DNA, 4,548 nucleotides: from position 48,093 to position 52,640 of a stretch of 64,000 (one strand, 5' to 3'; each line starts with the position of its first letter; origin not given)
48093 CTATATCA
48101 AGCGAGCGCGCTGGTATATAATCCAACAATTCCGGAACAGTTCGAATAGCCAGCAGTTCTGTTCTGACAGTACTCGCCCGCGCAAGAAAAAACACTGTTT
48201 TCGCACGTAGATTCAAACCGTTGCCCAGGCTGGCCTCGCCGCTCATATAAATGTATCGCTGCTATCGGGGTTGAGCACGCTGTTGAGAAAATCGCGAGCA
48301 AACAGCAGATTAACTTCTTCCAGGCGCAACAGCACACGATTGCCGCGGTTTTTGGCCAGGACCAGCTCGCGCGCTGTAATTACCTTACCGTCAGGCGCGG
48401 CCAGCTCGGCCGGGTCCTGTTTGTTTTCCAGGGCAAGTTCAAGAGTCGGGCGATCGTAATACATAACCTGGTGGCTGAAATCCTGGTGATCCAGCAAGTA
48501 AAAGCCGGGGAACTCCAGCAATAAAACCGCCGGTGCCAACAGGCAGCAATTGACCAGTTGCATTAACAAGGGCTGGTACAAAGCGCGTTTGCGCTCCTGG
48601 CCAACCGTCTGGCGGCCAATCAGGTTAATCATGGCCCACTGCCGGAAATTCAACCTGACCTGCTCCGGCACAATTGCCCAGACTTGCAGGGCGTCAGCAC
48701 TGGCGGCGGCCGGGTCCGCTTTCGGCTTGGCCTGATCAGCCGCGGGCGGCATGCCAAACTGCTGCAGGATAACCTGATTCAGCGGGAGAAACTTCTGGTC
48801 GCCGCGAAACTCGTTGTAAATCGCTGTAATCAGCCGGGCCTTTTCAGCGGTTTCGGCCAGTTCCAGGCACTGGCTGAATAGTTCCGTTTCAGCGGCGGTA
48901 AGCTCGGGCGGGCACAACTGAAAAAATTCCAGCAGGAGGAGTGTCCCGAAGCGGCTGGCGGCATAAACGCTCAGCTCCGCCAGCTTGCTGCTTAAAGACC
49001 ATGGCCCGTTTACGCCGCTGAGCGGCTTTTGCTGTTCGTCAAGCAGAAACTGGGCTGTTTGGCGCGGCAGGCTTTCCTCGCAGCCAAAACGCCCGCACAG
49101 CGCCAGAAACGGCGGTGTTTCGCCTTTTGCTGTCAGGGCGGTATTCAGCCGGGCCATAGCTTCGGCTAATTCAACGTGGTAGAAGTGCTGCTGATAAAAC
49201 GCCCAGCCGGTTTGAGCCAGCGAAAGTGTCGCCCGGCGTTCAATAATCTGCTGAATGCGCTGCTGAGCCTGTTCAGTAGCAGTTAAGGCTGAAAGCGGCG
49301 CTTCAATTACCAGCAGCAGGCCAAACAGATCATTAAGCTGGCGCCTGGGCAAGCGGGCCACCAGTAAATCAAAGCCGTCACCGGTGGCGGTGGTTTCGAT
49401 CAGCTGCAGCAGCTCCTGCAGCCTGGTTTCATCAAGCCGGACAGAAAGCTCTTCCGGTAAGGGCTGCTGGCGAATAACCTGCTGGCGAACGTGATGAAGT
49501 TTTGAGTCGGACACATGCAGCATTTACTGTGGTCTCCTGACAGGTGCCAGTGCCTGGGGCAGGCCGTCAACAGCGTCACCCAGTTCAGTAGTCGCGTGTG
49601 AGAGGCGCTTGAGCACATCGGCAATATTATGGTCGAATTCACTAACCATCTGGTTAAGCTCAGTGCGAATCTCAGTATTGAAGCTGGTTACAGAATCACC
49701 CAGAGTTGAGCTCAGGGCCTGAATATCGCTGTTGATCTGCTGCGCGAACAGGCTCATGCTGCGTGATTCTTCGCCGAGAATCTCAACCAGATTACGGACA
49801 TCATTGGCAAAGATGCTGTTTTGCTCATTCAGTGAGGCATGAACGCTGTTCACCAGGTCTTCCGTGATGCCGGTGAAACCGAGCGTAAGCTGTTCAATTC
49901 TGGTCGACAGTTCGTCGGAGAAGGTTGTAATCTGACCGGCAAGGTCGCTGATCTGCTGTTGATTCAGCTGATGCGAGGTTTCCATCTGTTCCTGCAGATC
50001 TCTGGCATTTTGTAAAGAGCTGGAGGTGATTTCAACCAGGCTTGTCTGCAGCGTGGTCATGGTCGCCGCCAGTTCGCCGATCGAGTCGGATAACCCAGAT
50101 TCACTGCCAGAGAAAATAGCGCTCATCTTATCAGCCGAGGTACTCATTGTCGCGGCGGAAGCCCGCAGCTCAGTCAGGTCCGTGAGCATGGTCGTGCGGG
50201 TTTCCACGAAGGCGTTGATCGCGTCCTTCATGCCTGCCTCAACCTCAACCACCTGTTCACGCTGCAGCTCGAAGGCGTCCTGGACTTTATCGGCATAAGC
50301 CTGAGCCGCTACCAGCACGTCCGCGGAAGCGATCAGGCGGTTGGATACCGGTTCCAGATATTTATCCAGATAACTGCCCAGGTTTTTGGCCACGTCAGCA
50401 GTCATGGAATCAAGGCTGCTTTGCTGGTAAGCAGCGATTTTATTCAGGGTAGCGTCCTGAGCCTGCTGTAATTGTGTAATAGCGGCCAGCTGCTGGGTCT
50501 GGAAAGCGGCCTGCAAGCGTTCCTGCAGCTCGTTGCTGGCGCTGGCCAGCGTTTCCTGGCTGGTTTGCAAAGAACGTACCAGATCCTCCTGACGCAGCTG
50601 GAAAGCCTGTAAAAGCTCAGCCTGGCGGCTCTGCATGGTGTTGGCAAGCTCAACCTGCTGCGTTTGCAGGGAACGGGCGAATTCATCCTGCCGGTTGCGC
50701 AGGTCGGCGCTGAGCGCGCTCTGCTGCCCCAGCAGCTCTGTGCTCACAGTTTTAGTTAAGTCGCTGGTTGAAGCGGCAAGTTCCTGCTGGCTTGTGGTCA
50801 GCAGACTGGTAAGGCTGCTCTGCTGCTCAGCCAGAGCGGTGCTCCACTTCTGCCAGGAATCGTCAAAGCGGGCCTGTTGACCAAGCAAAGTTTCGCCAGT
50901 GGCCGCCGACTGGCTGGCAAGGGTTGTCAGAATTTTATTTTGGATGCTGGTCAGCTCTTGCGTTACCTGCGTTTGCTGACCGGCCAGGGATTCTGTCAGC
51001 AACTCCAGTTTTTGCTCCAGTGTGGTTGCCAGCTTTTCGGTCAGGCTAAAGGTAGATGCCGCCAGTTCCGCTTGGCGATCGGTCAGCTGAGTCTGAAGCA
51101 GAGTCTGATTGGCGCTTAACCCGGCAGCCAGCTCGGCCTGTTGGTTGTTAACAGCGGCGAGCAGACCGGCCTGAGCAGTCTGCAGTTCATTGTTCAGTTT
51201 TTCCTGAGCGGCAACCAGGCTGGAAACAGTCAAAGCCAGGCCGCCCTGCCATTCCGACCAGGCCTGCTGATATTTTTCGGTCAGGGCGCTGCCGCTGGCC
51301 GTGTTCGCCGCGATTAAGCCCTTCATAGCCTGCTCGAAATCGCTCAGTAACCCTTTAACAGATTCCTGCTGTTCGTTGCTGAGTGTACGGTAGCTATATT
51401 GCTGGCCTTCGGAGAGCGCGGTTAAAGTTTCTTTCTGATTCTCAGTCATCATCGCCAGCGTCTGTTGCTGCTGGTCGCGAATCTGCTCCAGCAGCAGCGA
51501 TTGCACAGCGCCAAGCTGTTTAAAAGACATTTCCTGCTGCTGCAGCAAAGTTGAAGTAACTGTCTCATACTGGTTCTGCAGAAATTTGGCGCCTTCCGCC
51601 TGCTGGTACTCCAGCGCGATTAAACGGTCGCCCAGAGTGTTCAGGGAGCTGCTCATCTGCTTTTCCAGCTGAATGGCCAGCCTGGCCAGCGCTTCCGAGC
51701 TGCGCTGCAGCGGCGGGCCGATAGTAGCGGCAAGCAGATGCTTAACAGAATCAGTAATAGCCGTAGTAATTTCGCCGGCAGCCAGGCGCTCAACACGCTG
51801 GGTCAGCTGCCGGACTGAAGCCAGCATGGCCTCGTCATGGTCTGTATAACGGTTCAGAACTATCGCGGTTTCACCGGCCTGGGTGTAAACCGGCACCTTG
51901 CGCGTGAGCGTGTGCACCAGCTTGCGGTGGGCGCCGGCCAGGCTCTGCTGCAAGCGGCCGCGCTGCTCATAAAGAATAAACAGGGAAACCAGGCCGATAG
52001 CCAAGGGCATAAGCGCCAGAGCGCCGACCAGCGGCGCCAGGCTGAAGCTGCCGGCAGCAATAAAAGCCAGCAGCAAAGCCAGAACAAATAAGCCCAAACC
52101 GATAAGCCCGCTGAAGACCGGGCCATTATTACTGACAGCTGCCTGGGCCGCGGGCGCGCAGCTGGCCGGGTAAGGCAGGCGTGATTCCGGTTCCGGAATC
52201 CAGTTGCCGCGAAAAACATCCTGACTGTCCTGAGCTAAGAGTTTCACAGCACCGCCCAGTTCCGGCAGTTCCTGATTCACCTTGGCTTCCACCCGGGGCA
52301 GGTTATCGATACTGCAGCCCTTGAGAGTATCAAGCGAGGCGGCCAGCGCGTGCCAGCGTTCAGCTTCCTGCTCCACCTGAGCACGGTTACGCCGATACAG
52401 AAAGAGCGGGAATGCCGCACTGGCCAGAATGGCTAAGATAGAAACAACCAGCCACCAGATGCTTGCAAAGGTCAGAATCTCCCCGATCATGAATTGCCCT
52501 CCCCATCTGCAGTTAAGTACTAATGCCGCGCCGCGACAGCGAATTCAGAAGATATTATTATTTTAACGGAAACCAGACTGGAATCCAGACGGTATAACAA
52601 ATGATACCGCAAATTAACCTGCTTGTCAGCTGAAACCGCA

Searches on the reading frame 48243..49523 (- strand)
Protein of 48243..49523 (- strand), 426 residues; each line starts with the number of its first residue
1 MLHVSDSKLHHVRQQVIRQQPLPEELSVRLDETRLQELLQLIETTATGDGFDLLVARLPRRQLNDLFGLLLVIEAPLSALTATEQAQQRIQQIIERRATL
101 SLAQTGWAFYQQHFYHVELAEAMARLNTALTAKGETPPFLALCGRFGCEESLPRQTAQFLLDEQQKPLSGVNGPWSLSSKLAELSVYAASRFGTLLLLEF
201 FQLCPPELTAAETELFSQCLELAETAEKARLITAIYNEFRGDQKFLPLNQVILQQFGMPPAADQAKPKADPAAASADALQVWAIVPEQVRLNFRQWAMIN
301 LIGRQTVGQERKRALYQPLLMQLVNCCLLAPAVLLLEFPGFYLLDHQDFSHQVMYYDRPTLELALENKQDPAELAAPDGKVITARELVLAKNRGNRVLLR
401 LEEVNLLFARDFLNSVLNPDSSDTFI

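Call 5: search_protein_families(library=pfam, proteins=[window:48243-49523:-], max_evalue=0.01)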
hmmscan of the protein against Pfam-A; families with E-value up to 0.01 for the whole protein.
window:48243-49523:- (426 aa): 0 families

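Call 6: search_protein_families(library=ncbifam, proteins=[window:48243-49523:-], max_evalue=0.01)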
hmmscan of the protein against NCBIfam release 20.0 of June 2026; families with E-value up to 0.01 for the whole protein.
window:48243-49523:- (426 aa): 0 families

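Call 43: search_protein_families(library=padloc, proteins=[window:48243-49523:-], max_evalue=0.01)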
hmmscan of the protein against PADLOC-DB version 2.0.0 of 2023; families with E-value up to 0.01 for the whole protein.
window:48243-49523:- (426 aa): 0 families

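Call 46: find_homologous_proteins(query=window:48243-49523:-)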
Query window:48243-49523:- (426 aa): 8 proteins with E <= 0.001 among 8000 candidates.
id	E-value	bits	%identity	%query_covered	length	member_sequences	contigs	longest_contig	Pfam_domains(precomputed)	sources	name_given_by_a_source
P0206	2.8e-274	927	100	99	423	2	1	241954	-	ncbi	ncbi:MAG: hypothetical protein ACOX1T_02805 [Saccharofermentanales bacterium]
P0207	5.6e-182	623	66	100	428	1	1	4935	-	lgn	-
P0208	2.3e-128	447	52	80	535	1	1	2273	-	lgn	-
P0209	1.9e-95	338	45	100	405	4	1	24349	-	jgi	-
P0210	8.3e-94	333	41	100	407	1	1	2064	-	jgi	jgi:hypothetical protein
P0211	1.2e-90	322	43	100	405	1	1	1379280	-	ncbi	-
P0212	2.3e-89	318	43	100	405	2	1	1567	-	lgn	-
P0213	1.6e-75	273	50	64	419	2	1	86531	-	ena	-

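Call 47: find_encoding_contigs(protein=P0211, flank=10000, max_places=2)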
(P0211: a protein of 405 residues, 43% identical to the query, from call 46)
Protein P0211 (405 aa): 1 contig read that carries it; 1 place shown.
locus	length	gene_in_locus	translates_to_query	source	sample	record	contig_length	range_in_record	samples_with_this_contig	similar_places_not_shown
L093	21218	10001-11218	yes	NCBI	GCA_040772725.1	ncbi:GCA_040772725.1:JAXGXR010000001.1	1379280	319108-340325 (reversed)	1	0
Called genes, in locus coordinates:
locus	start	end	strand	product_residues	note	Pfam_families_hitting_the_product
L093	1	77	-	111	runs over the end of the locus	-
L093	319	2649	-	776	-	PF22763:NrS1-1_pol-like_HBD, PF08706:D5_N, PF03288:Pox_D5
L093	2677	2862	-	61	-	PF12728:HTH_17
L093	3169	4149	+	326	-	-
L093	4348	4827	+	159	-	PF13302:Acetyltransf_3, PF00583:Acetyltransf_1, PF13673:Acetyltransf_10 (weak), PF13508:Acetyltransf_7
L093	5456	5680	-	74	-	-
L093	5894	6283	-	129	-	PF07963:N_methyl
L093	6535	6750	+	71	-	-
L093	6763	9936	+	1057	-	PF01442:Apolipoprotein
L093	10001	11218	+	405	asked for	-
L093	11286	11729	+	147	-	PF13380:CoA_binding_2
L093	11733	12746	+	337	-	-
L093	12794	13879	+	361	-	PF03816:LytR_cpsA_psr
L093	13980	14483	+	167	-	PF02075:RuvC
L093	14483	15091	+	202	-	PF01330:RuvA_N, PF14520:HHH_5, PF07499:RuvA_C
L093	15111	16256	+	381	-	PF01078:Mg_chelatase (faint), PF05496:RuvB_N, PF00004:AAA, PF07728:AAA_5 (weak), PF17864:AAA_lid_4, PF05491:WHD_RuvB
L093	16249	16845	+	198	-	PF02677:QueH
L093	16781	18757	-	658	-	PF05833:NFACT_N, PF05670:NFACT-R_1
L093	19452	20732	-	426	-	PF13936:HTH_38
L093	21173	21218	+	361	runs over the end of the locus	PF03480:DctP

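Call 48: find_encoding_contigs(protein=P0209, flank=10000, max_places=2)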
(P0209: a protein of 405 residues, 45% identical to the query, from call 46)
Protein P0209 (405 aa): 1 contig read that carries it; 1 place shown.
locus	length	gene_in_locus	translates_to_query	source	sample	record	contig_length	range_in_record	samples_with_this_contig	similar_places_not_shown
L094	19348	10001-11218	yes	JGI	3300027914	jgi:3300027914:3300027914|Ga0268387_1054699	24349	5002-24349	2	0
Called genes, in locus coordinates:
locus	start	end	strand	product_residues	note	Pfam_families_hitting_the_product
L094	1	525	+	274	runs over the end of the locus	PF04350:PilO (faint)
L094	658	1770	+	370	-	PF23981:DUF7305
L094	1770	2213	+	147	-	PF07963:N_methyl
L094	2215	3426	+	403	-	PF07963:N_methyl, PF02368:Big_2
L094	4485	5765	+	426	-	PF01548:DEDD_Tnp_IS110, PF02371:Transposase_20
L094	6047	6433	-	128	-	PF07963:N_methyl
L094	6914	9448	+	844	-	-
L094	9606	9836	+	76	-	-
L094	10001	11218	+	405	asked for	-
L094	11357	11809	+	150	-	PF02629:CoA_binding (weak), PF13380:CoA_binding_2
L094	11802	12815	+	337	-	-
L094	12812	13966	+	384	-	-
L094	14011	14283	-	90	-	PF13744:HTH_37 (weak), PF01381:HTH_3, PF12844:HTH_19, PF13443:HTH_26 (weak), PF13560:HTH_31 (weak)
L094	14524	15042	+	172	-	PF02075:RuvC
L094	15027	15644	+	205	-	PF01330:RuvA_N, PF14520:HHH_5, PF07499:RuvA_C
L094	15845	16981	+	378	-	PF01078:Mg_chelatase (faint), PF05496:RuvB_N, PF00004:AAA, PF07728:AAA_5, PF17864:AAA_lid_4, PF05491:WHD_RuvB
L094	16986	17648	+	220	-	PF02677:QueH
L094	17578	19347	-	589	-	?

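Call 63: search_protein_families(library=pfam, proteins=[L093:11733-12746:+, L093:11286-11729:+, L094:12812-13966:+], max_evalue=0.01)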
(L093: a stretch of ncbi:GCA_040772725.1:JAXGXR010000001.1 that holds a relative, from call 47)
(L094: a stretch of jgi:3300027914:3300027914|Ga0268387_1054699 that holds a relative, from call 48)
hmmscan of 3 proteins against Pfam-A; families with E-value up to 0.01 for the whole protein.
L093:11733-12746:+ (337 aa): 0 families

L093:11286-11729:+ (147 aa): 2 families
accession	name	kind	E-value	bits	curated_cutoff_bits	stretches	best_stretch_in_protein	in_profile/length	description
PF13380.12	CoA_binding_2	-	7.9e-32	110.6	22.8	1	26-136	1-112/116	CoA binding domain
PF02629.25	CoA_binding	-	0.005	18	22.3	1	29-110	7-93/97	CoA binding domain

L094:12812-13966:+ (384 aa): 1 family
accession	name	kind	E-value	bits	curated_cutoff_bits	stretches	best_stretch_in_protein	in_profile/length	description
PF03816.19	LytR_cpsA_psr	-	4.8e-30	105.2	24.6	1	152-298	1-149/150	LytR_cpsA_psr family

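Call 66: predict_structure(alignment_id=A3)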
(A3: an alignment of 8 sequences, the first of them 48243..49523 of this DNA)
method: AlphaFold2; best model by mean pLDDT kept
length: 426 residues; sequences in the alignment: 8
mean_pLDDT: 79.6   pTM: 0.76
mean pLDDT of the five models: 79.6, 73.9, 73.9, 70.7, 69.7
residues with pLDDT >= 90: 160; 70-90: 159; 50-70: 67; < 50: 40
segments of 3 or more residues with pLDDT < 50: 169-171, 265-273, 375-393, 421-426
pLDDT, mean of each block of 10 residues (from residue 1): 81 74 69 88 88 89 90 77 88 94 91 89 94 91 90 94 72 77 88 94 92 92 92 91 92 89 48 66 92 91 85 81 84 82 74 67 64 48 46 51 57 66 37
secondary structure, 60 per line:
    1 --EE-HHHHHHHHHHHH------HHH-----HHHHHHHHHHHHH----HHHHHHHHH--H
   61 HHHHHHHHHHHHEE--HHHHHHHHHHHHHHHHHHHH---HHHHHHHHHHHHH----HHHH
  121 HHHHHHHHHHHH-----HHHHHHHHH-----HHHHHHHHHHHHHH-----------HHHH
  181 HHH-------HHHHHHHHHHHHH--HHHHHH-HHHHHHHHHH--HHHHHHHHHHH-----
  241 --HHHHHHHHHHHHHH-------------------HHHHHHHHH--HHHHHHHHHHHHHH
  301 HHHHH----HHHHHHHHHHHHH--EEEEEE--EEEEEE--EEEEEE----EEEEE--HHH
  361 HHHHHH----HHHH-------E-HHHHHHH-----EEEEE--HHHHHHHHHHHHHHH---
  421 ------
elements in order: H6-17 H32-44 H49-57 H60-72 H77-96 H100-112 H117-132 H138-146 H152-165 H177-183 H191-203 H206-211 H213-222 H225-235 H243-256 H276-284 H287-305 H310-322 E325-330 E333-338 E341-346 E351-355 H358-366 H371-374 H384-390 E396-400 H403-417

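Call 70: fold_search(model_id=the predicted structure, library=pdb)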
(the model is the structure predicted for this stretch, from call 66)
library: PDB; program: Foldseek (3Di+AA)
matches with E <= 10: 381; with E <= 0.001: 0
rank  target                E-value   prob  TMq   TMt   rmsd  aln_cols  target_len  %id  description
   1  6rd4_2                1.6e-01  0.21  0.14  0.13  18.6       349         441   13  CryoEM structure of Polytomella F-ATP synthase, Full dimer, composite map (released 2019-07-03)
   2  3zjy_G                2.0e-01  0.28  0.16  0.10  15.5       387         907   12  Crystal Structure of Importin 13 - RanGTP - eIF1A complex (released 2013-04-10)
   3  5uww_C                4.8e-01  0.12  0.13  0.08  16.6       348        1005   12  Crystal Structure of DEAF1 Peptide in complex with CRM1 K579A mutant-Ran-RanBP1 (released 2017-03-22)
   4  1g3j_C                5.5e-01  0.21  0.18  0.18  19.0       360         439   10  CRYSTAL STRUCTURE OF THE XTCF3-CBD/BETA-CATENIN ARMADILLO REPEAT COMPLEX (released 2000-12-11)
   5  3wyf_C                5.7e-01  0.28  0.21  0.11  15.7       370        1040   11  Crystal structure of Xpo1p-Yrb2p-Gsp1p-GTP complex (released 2014-11-12)
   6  4pvz_A                6.8e-01  0.18  0.18  0.18  16.0       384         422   12  Structure of yeast importin a bound to the membrane protein Nuclear Localization Signal sequence of INM protein Heh2 (released 2015-08-26)
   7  8u89_A                6.8e-01  0.14  0.16  0.14  16.6       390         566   11  The structure of the PP2A-B56Delta holoenzyme mutant - E197K (released 2024-01-10)
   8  7z8r_C                6.8e-01  0.05  0.09  0.07  22.0       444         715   11  CAND1-CUL1-RBX1 (released 2023-04-19)
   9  7e6w_B                7.1e-01  0.16  0.18  0.16  16.4       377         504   12  Crystal structure of Sesquisabinene B Synthase 1 mutant G418A and F419N (released 2022-03-02)
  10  5oo6_G                8.8e-01  0.21  0.19  0.12  16.5       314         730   13  Complex of human nuclear cap-binding complex with ARS2 C-terminal peptide (released 2017-11-15)
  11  6zqc_UJ               9.2e-01  0.28  0.21  0.11  12.1       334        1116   13  Cryo-EM structure of the 90S pre-ribosome from Saccharomyces cerevisiae, state Pre-A1 (released 2020-09-23)
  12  9vm1_C                9.2e-01  0.21  0.21  0.11  14.7       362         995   13  MVM NS2 mutant Nm42 in complex with CRM1-Ran-RanBP1 (released 2025-08-06)
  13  7z8t_C                9.2e-01  0.07  0.09  0.06  21.0       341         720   12  CAND1-SCF-SKP2 CAND1 engaged SCF rocked (released 2023-04-19)
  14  5o9z_v                9.6e-01  0.14  0.16  0.11  15.6       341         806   11  Cryo-EM structure of a pre-catalytic human spliceosome primed for activation (B complex) (released 2017-08-16)
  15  5dlq_B                9.6e-01  0.13  0.18  0.10  17.1       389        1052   13  Crystal structure of RanGTP-Exportin 4-eIF5A complex (released 2016-06-22)
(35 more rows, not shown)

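Call 75: find_related_loci(query=A3, collection=metagenome_contigs, flank=8000)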
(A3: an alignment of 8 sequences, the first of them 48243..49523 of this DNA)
Query A3 (426 aa) in metagenome_contigs; peptide patterns used: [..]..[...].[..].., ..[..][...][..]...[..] (x = any residue, [..] = any of these).
129 stretches matched a pattern, but none encodes a relative of the query by tblastn (E <= 1e-3).

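Call 77: find_encoding_contigs(protein=P0207, flank=10000, max_places=2)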
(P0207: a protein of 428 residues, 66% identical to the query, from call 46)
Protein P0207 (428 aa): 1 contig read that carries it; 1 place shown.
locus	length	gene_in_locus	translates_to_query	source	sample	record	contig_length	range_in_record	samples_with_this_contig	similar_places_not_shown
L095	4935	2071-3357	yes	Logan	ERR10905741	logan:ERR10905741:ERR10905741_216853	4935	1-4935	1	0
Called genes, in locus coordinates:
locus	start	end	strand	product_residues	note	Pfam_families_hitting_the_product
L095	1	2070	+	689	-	?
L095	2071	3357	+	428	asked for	-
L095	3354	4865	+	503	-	PF04932:Wzy_C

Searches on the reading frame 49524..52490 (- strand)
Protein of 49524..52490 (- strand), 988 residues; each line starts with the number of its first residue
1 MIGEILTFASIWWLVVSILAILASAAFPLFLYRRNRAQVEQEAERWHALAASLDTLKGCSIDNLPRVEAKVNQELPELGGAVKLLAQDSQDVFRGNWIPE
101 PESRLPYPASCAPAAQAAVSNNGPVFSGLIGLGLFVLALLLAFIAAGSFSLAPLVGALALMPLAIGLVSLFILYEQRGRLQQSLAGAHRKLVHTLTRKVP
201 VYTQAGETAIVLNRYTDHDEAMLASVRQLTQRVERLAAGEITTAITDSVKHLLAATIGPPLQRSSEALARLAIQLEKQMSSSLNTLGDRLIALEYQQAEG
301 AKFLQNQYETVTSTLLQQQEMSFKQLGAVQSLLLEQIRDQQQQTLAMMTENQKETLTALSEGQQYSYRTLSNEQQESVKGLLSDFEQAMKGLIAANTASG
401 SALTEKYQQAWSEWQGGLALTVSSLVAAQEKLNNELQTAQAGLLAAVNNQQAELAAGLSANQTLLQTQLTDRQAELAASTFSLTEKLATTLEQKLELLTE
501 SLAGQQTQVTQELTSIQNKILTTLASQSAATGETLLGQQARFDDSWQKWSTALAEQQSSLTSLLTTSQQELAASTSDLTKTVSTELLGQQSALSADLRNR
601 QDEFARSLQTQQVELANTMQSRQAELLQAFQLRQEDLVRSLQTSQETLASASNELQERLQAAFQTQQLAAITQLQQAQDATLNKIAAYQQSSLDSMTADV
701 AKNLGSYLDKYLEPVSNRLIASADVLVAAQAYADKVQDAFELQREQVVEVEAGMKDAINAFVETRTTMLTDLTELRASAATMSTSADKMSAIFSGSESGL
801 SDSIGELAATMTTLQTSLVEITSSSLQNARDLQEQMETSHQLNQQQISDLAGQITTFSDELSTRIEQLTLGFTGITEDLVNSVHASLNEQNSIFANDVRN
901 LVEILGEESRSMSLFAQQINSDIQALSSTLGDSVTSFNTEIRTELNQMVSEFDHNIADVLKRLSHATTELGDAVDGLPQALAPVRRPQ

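Call 5: search_protein_families(library=pfam, proteins=[window:49524-52490:-], max_evalue=0.01)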
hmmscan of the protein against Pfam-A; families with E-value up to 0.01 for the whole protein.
window:49524-52490:- (988 aa): 3 families
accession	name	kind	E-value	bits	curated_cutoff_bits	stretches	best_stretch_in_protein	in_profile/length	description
PF01442.23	Apolipoprotein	-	6.9e-05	23.1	90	0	768-867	75-176/190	Apolipoprotein A1/A4/E domain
PF04513.17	Baculo_PEP_C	-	0.00023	21.7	38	1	443-535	21-108/140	Baculovirus polyhedron envelope protein, PEP, C terminus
PF00672.30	HAMP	-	0.0072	17.1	25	0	222-247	6-31/53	HAMP domain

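Call 6: search_protein_families(library=ncbifam, proteins=[window:49524-52490:-], max_evalue=0.01)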
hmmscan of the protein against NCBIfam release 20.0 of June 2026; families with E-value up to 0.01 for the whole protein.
window:49524-52490:- (988 aa): 0 families

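Call 43: search_protein_families(library=padloc, proteins=[window:49524-52490:-], max_evalue=0.01)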
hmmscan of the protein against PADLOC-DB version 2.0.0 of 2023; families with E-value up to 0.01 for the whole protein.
window:49524-52490:- (988 aa): 6 families
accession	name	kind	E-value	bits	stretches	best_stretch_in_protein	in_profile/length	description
PDLC00648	ZorA3|ZorA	-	6e-08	29.9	2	440-783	217-560/692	MotA/ExbB/TolQ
PDLC00647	ZorA3|ZorA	-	4.4e-05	20.1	1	585-970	218-569/780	MotA/ExbB/TolQ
PDLC00601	ZorA1|ZorA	-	6.5e-05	19.8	0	598-963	339-647/699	MotA/ExbB/TolQ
PDLC00598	ZorA1|ZorA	-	0.00011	18.8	1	611-979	328-661/663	MotA/ExbB/TolQ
PDLC00603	ZorA1|ZorA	-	0.0011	15.6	1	889-985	637-726/727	MotA/ExbB/TolQ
PDLC00650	ZorA3|ZorA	-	0.0045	13.5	1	361-718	341-690/1063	MotA/ExbB/TolQ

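Call 76: find_related_loci(query=window:49524-52490:-, collection=metagenome_contigs, flank=8000)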
Query window:49524-52490:- (988 aa) in metagenome_contigs; peptide patterns used: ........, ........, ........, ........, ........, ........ (x = any residue, [..] = any of these).
101 stretches matched a pattern, but none encodes a relative of the query by tblastn (E <= 1e-3).
